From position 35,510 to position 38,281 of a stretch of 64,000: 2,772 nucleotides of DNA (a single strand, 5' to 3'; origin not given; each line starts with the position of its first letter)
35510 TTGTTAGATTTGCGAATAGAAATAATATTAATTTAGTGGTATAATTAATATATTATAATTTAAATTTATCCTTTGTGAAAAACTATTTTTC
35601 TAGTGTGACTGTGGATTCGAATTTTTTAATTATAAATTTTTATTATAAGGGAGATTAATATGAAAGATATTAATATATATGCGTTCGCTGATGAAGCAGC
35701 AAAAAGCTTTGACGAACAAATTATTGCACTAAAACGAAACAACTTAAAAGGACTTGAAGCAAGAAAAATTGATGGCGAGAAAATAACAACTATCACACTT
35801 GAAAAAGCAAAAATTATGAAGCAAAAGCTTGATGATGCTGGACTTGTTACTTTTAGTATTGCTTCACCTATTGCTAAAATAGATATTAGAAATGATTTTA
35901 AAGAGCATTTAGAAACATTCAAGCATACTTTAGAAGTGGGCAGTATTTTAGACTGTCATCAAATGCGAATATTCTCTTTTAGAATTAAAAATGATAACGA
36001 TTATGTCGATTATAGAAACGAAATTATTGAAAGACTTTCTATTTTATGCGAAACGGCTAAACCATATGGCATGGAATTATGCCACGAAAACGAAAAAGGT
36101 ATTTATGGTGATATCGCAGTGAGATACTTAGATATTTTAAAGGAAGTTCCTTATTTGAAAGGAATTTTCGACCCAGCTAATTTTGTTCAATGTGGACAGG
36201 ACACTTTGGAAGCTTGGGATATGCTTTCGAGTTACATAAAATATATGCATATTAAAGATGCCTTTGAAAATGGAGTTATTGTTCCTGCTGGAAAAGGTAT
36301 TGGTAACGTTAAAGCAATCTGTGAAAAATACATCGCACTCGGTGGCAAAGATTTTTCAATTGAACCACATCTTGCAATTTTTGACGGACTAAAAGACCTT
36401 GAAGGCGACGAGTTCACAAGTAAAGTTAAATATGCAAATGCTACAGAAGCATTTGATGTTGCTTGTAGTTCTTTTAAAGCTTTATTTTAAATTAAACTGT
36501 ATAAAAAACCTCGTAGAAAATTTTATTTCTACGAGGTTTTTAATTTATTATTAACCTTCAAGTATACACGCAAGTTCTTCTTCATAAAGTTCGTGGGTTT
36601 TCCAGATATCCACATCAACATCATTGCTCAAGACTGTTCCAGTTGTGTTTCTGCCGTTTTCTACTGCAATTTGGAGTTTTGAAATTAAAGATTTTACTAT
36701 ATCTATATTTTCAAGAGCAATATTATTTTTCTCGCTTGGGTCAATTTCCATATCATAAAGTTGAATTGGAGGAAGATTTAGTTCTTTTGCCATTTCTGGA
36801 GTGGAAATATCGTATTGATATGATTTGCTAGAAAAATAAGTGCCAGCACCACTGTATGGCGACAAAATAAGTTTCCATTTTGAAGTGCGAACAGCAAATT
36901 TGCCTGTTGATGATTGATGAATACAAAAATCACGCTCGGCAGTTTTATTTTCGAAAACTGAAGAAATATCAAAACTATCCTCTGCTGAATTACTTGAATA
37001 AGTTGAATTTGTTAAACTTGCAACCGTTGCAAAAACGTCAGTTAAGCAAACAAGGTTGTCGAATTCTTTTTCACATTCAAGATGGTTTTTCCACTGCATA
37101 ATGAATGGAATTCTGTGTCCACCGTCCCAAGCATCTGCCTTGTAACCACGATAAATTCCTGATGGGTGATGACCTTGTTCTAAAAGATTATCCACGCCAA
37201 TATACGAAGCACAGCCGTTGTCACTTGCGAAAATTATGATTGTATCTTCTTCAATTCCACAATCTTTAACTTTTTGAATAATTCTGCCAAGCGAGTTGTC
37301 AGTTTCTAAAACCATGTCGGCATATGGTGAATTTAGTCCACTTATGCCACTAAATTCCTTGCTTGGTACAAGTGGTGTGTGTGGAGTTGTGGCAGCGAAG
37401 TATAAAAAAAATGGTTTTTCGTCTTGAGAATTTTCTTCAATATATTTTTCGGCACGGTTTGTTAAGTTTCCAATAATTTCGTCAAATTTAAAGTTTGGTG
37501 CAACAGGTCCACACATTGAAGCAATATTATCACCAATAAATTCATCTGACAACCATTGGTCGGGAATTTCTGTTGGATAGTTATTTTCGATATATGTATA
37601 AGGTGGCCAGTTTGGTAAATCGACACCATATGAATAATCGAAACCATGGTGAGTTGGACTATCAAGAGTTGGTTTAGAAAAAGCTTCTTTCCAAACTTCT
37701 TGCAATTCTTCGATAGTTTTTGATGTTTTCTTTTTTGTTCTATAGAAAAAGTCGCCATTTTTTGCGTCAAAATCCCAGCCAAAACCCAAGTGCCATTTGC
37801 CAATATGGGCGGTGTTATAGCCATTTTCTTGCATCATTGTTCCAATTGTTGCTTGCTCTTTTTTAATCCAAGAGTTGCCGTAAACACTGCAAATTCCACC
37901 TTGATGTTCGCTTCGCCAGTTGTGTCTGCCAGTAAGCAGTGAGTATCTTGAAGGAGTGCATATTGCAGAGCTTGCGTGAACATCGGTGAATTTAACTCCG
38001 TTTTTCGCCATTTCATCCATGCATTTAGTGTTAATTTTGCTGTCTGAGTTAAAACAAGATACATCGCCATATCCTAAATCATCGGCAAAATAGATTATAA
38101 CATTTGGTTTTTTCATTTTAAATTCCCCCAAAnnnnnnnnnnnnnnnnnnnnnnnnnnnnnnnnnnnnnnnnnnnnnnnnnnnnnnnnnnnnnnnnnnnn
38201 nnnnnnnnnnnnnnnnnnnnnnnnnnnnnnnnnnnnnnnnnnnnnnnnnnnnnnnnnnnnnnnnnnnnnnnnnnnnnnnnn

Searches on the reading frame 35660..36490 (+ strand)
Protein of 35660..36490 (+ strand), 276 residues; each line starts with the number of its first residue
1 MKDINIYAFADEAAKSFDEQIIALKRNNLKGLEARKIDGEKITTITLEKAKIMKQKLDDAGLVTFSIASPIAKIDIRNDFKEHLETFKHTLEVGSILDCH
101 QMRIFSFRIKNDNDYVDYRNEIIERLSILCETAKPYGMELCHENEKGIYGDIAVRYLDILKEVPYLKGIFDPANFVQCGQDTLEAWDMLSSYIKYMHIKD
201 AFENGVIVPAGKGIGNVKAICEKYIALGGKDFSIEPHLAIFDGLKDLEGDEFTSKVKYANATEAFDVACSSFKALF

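Call 80: search_protein_families(library=pfam, proteins=[window:35660-36490:+], max_evalue=0.001)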
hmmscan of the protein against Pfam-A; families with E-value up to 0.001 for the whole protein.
window:35660-36490:+ (276 aa): 1 family
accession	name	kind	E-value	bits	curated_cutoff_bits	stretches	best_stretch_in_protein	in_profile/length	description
PF01261.30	AP_endonuc_2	-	1.8e-14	54.5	31.1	1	41-220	21-212/249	Xylose isomerase-like TIM barrel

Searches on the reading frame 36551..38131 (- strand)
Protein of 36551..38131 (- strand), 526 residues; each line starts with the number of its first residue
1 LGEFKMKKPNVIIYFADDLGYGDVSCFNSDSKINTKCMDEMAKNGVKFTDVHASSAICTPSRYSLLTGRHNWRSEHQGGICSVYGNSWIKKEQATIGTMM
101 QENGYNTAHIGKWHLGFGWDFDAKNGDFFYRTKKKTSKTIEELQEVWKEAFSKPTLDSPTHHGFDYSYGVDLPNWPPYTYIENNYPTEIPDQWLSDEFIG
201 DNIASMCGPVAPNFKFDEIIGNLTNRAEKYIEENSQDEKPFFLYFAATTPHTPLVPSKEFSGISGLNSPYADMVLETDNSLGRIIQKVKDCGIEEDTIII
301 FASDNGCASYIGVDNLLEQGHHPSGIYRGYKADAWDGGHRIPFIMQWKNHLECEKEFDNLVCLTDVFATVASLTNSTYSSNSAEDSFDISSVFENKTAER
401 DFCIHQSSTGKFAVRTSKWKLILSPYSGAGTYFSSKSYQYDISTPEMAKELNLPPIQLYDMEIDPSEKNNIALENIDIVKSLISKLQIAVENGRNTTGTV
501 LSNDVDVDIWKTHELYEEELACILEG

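Call 81: search_protein_families(library=pfam, proteins=[window:36551-38131:-], max_evalue=0.001)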
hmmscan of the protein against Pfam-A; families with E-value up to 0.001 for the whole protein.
window:36551-38131:- (526 aa): 3 families
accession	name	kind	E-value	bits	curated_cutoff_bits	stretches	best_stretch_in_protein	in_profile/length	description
PF00884.28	Sulfatase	-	1.3e-42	146.6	25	1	9-375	1-300/301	Sulfatase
PF01663.27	Phosphodiest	-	7.8e-08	32.7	23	1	35-310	20-224/342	Type I phosphodiesterase / nucleotide pyrophosphatase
PF14707.11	Sulfatase_C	-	3e-05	25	30.9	1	399-496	2-95/127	C-terminal region of aryl-sulfatase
